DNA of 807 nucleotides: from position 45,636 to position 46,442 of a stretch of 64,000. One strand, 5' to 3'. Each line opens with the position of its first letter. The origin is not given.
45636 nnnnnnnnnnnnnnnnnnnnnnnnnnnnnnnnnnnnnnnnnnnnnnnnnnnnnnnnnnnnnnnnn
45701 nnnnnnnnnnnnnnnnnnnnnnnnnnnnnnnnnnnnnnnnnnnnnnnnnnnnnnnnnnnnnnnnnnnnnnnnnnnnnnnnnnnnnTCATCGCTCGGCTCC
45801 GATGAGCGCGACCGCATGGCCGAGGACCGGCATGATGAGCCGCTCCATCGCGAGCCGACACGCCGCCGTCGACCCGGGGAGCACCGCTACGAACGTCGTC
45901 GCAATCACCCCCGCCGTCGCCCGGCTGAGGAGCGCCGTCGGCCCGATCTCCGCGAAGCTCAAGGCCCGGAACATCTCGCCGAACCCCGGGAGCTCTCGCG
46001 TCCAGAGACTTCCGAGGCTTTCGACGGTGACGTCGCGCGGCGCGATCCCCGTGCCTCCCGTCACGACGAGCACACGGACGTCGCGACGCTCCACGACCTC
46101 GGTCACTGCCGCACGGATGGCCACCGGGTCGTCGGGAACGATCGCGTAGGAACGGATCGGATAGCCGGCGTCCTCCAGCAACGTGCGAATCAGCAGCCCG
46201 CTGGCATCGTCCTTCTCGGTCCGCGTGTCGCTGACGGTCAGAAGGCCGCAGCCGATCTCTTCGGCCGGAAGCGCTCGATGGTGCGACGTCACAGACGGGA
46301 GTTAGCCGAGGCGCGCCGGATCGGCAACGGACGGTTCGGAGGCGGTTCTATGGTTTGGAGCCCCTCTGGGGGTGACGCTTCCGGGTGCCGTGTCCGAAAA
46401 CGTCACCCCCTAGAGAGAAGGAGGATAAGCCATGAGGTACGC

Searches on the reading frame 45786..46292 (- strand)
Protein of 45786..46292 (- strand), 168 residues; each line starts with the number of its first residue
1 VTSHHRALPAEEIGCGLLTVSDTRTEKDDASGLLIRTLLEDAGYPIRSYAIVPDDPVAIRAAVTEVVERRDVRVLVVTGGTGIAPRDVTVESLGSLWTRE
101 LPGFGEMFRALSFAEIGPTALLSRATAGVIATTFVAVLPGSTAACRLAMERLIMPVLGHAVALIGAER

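Call 10: search_protein_families(library=pfam, proteins=[window:45786-46292:-])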
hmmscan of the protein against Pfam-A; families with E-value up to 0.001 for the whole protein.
window:45786-46292:- (168 aa): 1 family
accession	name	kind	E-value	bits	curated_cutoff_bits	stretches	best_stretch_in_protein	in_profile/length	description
PF00994.29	MoCF_biosynth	-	2.1e-30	105.8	26.6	1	17-159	2-144/144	Probable molybdopterin binding domain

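Call 12: find_related_loci(query=window:45786-46292:-, collection=genome_contigs, flank=3000)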
Query window:45786-46292:- (168 aa) in genome_contigs; peptide patterns used: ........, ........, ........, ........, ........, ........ (x = any residue, [..] = any of these).
599 stretches matched a pattern (row limit reached: there are more); 36 encode a relative of the query (tblastn E <= 1e-3); 36 distinct loci.
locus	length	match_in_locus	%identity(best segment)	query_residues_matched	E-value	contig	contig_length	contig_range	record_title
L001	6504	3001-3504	84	1-168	3e-89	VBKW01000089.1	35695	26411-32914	MAG: Deltaproteobacteria bacterium isolate DP_19 14_0903_13_30cm_scaffold_927843, whole genome shotgun sequence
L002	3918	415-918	77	1-168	3e-81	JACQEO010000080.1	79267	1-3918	MAG: Deltaproteobacteria bacterium isolate NC_groundwater_1023_Pr1_S-0.65um_68_39 Montesol18_Sp65_coassembly_scaffold_14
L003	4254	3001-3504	76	1-168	2e-80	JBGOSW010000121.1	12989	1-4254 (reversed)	MAG: Candidatus Binatia bacterium isolate OBJ_0618_7090110_177 k141_470193_length_12989_cov_32.2020, whole genome shotgu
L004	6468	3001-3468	52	11-164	4e-47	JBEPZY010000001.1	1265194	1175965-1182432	MAG: Gemmatales bacterium isolate 03V1_S199.semibin_refined.050_sub NODE_2_length_1265194_cov_13.848812, whole genome sh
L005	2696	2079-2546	53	3-159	3e-46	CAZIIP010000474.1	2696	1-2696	MAG TPA_asm: uncultured Rhodothermales bacterium isolate SRP141376_co2_309 genome assembly, contig: NODE_55899_length_26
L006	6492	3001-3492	48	2-165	3e-43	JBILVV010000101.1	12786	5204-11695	MAG: Pirellula sp. isolate ME2018-08-20_3300044629_group8_bin61 Rohwer_bin1661_scaffold_4532_c1, whole genome shotgun se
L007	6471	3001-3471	45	5-161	1e-39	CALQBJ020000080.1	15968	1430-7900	MAG: Bifidobacterium breve isolate HRS-HS13-bin-114 genome assembly, contig: HRSG-H13-C5781, whole genome shotgun sequen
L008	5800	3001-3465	43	5-159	1e-38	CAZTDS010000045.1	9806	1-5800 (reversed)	MAG TPA_asm: uncultured Thermoplasmatales archaeon isolate binchicken_co355_288 genome assembly, contig: NODE_5040_lengt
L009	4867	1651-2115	41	5-159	3e-38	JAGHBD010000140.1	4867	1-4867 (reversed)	MAG: Thermoplasmata archaeon isolate AUK247 PB_MBMC_201_c_000000000089, whole genome shotgun sequence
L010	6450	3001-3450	41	5-159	4e-34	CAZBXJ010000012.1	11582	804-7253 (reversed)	MAG TPA_asm: uncultured Thermoplasmatales archaeon isolate binchicken_co6_184 genome assembly, contig: NODE_6670_length_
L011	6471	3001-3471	41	5-161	1e-31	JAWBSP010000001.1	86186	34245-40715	MAG: Candidatus Hadarchaeales archaeon isolate JZ-1_201709_bins_109 JZ-1_201709_bins_109_scaffold_1, whole genome shotgu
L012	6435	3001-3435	42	15-159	1e-31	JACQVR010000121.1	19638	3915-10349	MAG: Planctomycetota bacterium isolate NC_groundwater_1468_Ag_S-0.65um_64_35 S_p65_S5_coassembly_k141_4813932, whole gen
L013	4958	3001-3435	46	15-159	1e-30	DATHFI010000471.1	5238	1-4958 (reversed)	MAG TPA_asm: Planctomycetota bacterium isolate SMAG_U12443 k141_417733, whole genome shotgun sequence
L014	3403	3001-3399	46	13-144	5e-30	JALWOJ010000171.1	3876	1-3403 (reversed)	MAG: Acidilobaceae archaeon isolate M2_maxbin2_scaf2bin.140 M2_NODE_48266_length_3876_cov_3.045079, whole genome shotgun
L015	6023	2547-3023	49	4-167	6e-30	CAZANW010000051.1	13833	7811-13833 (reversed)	MAG TPA_asm: uncultured Halobacteria archaeon isolate SRP093762_co1_34 genome assembly, contig: NODE_2608_length_13833_c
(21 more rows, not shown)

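Call 13: find_encoding_contigs(protein=window:45786-46292:-, flank=3000, max_places=10)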
Protein window:45786-46292:- (168 aa): 2 contigs read that carry it; 2 places shown.
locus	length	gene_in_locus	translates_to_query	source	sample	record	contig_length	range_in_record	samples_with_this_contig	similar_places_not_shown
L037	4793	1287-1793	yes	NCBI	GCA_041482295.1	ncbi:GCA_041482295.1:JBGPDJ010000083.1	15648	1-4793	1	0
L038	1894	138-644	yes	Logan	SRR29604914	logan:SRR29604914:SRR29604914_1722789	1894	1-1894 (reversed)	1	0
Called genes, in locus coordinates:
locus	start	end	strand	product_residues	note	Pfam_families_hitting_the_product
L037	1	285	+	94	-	?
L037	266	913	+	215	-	PF00072:Response_reg, PF04545:Sigma70_r4 (weak), PF08281:Sigma70_r4_2, PF00196:GerE, PF13384:HTH_23 (weak), PF13518:HTH_28 (weak)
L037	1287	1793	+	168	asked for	PF00994:MoCF_biosynth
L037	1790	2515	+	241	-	PF02597:ThiS, PF02391:MoaE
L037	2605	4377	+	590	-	-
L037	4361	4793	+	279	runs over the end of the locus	-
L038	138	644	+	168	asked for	PF00994:MoCF_biosynth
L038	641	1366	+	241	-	PF02597:ThiS, PF02391:MoaE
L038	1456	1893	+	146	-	?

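Call 19: find_homologous_proteins(query=window:45786-46292:-, max_evalue=1e-40)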
Query window:45786-46292:- (168 aa): 741 proteins with E <= 1e-40 among 8000 candidates; the best 120 are listed.
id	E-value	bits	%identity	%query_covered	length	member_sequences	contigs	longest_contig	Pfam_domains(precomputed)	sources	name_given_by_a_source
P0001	7.7e-100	350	99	100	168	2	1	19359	PF00994.30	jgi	jgi:molybdenum cofactor biosynthesis protein B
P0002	2.2e-88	312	90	99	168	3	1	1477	PF00994.30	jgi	-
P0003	1.5e-83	297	83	100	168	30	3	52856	PF00994.30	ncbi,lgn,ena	-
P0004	6.1e-81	288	84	100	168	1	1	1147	PF00994.30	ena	-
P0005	7.5e-80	285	83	100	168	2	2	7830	PF00994.30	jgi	jgi:molybdopterin adenylyltransferase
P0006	2.3e-74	267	76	100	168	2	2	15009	PF00994.30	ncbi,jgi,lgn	jgi:molybdenum cofactor biosynthesis protein B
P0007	6.2e-73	262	74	100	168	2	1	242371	PF00994.30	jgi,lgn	jgi:molybdenum cofactor biosynthesis protein B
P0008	7.5e-71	255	74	100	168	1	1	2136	PF00994.30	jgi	jgi:molybdenum cofactor biosynthesis protein B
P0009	1.8e-70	254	71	100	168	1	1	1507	PF00994.30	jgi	jgi:molybdenum cofactor biosynthesis protein B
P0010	4.2e-70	253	73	98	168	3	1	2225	PF00994.30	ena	-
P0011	9.7e-68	245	73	99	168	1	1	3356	PF00994.30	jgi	jgi:molybdenum cofactor biosynthesis protein B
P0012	1.2e-67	245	71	99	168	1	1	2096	PF00994.30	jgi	jgi:molybdenum cofactor biosynthesis protein B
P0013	1.2e-67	245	72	99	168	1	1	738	PF00994.30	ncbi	-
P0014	1.7e-67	245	71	98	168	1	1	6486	PF00994.30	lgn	-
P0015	1.8e-67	244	71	91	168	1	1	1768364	PF00994.30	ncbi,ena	-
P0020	1.5e-65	238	68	96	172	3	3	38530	PF00994.30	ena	-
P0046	2.4e-59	218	67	92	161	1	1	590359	PF00994.30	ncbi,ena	-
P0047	2.8e-59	218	64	98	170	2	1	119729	PF00994.30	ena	-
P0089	8.2e-55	203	59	96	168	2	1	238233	PF00994.30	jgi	-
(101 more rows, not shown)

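Call 21: find_encoding_contigs(protein=P0007, flank=3000, max_places=3)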
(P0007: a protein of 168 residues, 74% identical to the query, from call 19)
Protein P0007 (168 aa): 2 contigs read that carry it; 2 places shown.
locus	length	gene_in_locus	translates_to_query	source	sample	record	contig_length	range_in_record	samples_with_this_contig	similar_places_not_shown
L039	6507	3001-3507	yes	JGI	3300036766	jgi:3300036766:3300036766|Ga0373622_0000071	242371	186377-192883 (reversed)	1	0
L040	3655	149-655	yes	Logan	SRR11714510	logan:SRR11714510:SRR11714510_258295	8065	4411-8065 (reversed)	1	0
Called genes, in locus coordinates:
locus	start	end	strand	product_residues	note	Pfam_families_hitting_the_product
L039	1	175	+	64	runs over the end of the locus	-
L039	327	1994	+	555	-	PF13185:GAF_2, PF01590:GAF, PF13185:GAF_2, PF13492:GAF_3, PF07730:HisKA_3, PF13581:HATPase_c_2, PF02518:HATPase_c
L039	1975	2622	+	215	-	PF00072:Response_reg, PF04545:Sigma70_r4 (weak), PF08281:Sigma70_r4_2, PF00196:GerE, PF13384:HTH_23 (weak), PF13518:HTH_28 (weak)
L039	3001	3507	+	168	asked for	PF00994:MoCF_biosynth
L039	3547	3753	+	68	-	PF02597:ThiS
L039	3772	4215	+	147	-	PF02391:MoaE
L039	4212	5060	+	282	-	PF02401:LYTB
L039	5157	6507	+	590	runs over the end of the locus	-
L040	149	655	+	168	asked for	PF00994:MoCF_biosynth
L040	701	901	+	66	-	PF02597:ThiS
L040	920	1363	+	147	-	PF02391:MoaE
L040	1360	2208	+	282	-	PF02401:LYTB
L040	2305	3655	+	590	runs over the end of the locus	-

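Call 22: find_encoding_contigs(protein=P0015, flank=3000, max_places=3)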
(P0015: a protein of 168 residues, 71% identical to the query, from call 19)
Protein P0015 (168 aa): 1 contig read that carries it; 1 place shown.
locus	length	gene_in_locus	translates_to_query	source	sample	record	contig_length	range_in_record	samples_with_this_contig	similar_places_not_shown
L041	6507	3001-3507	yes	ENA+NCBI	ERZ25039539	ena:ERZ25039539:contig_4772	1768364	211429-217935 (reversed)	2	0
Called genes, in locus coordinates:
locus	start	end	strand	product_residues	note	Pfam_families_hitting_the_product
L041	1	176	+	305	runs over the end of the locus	PF01497:Peripla_BP_2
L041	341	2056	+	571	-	PF13185:GAF_2, PF01590:GAF, PF13492:GAF_3, PF07730:HisKA_3, PF13581:HATPase_c_2, PF02518:HATPase_c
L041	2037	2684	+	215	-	PF00072:Response_reg, PF04545:Sigma70_r4 (weak), PF08281:Sigma70_r4_2, PF00196:GerE, PF13384:HTH_23 (faint), PF13518:HTH_28 (faint)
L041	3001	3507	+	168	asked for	PF00994:MoCF_biosynth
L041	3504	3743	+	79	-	PF02597:ThiS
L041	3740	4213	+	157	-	PF02391:MoaE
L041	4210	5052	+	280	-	PF02401:LYTB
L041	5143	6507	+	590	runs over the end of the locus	-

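Call 23: find_encoding_contigs(protein=P0020, flank=3000, max_places=3)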
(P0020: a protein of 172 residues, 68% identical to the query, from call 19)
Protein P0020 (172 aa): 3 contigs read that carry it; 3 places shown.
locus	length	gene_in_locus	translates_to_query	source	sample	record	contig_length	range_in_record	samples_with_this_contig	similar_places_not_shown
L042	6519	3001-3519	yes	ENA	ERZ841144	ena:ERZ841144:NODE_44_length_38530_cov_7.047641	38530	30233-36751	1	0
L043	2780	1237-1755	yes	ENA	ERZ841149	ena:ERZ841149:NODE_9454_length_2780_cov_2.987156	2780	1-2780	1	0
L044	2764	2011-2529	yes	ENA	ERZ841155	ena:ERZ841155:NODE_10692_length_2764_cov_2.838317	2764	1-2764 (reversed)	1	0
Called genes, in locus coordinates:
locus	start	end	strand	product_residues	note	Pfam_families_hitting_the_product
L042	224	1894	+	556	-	PF01590:GAF (weak), PF13185:GAF_2, PF01590:GAF, PF13185:GAF_2, PF13492:GAF_3, PF07730:HisKA_3, PF13581:HATPase_c_2, PF02518:HATPase_c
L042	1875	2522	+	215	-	PF00072:Response_reg, PF08281:Sigma70_r4_2 (weak), PF00196:GerE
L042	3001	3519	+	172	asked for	PF00994:MoCF_biosynth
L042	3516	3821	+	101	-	PF02597:ThiS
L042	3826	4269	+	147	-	PF02391:MoaE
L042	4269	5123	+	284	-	PF02401:LYTB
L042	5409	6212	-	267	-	PF00378:ECH_1, PF16113:ECH_2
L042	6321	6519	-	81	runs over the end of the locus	PF01934:HepT-like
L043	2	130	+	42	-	?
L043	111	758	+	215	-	PF00072:Response_reg, PF08281:Sigma70_r4_2 (weak), PF00196:GerE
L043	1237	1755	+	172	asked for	PF00994:MoCF_biosynth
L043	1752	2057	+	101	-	PF02597:ThiS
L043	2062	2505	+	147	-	PF02391:MoaE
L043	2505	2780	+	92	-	?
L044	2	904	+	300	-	?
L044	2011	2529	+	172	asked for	PF00994:MoCF_biosynth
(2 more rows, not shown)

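Call 24: find_encoding_contigs(protein=P0046, flank=3000, max_places=3)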
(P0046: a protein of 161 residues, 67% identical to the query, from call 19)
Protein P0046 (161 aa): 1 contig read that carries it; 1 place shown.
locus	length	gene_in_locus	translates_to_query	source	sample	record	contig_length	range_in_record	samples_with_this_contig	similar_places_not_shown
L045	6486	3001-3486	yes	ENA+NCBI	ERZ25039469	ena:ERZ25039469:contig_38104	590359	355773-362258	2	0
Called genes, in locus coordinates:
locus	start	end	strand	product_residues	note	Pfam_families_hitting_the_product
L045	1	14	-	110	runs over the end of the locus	-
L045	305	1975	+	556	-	PF01590:GAF (weak), PF13185:GAF_2, PF01590:GAF, PF13185:GAF_2, PF13492:GAF_3, PF07730:HisKA_3, PF13581:HATPase_c_2, PF02518:HATPase_c, +1 more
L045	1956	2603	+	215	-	PF00072:Response_reg, PF04545:Sigma70_r4 (weak), PF08281:Sigma70_r4_2, PF00196:GerE, PF13384:HTH_23 (weak), PF13518:HTH_28 (weak)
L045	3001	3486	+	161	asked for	PF00994:MoCF_biosynth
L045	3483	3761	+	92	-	PF02597:ThiS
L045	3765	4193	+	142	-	PF02391:MoaE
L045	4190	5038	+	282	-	PF02401:LYTB, PF13380:CoA_binding_2 (faint)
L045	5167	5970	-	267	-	PF00378:ECH_1, PF16113:ECH_2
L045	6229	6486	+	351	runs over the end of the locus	PF13432:TPR_16, PF14559:TPR_19 (weak), PF13432:TPR_16 (weak), PF07719:TPR_2 (weak), PF12895:ANAPC3 (weak), PF14559:TPR_19, PF13432:TPR_16 (weak), PF14559:TPR_19 (weak), +26 more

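Call 25: find_encoding_contigs(protein=P0047, flank=3000, max_places=3)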
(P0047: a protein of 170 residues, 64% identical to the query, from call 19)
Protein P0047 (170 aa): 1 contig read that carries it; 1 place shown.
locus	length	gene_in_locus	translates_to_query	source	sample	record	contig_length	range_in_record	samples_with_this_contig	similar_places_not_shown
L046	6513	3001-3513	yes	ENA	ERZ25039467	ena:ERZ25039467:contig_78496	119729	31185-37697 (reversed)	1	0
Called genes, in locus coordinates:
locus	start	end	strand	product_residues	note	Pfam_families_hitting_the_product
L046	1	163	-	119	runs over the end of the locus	-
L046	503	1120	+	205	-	-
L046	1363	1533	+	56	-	-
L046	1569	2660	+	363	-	PF00072:Response_reg, PF08281:Sigma70_r4_2, PF00196:GerE, PF04545:Sigma70_r4 (weak), PF13384:HTH_23 (faint), PF13518:HTH_28 (faint)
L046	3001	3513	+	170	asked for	PF00994:MoCF_biosynth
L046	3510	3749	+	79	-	PF02597:ThiS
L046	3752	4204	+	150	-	PF02391:MoaE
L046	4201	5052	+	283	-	PF02401:LYTB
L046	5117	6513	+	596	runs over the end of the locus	-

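Call 26: find_encoding_contigs(protein=P0089, flank=3000, max_places=3)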
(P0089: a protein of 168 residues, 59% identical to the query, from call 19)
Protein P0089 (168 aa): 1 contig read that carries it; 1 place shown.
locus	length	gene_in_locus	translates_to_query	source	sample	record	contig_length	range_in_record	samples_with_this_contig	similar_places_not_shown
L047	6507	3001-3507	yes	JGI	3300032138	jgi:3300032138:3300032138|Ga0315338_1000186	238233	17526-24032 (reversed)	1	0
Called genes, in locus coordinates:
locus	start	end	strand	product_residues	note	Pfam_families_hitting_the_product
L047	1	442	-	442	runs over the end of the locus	PF00919:UPF0004, PF04055:Radical_SAM, PF01938:TRAM (weak)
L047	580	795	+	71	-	-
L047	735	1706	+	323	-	PF01497:Peripla_BP_2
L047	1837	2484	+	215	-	PF00072:Response_reg, PF08281:Sigma70_r4_2, PF04545:Sigma70_r4, PF00196:GerE, PF13384:HTH_23 (weak), PF13518:HTH_28 (weak)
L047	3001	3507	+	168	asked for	PF00994:MoCF_biosynth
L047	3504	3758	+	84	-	PF02597:ThiS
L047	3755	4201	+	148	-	PF02391:MoaE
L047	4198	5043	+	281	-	PF02401:LYTB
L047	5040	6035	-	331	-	PF12802:MarR_2 (weak), PF00583:Acetyltransf_1, PF13673:Acetyltransf_10, PF13508:Acetyltransf_7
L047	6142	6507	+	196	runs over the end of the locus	PF02627:CMD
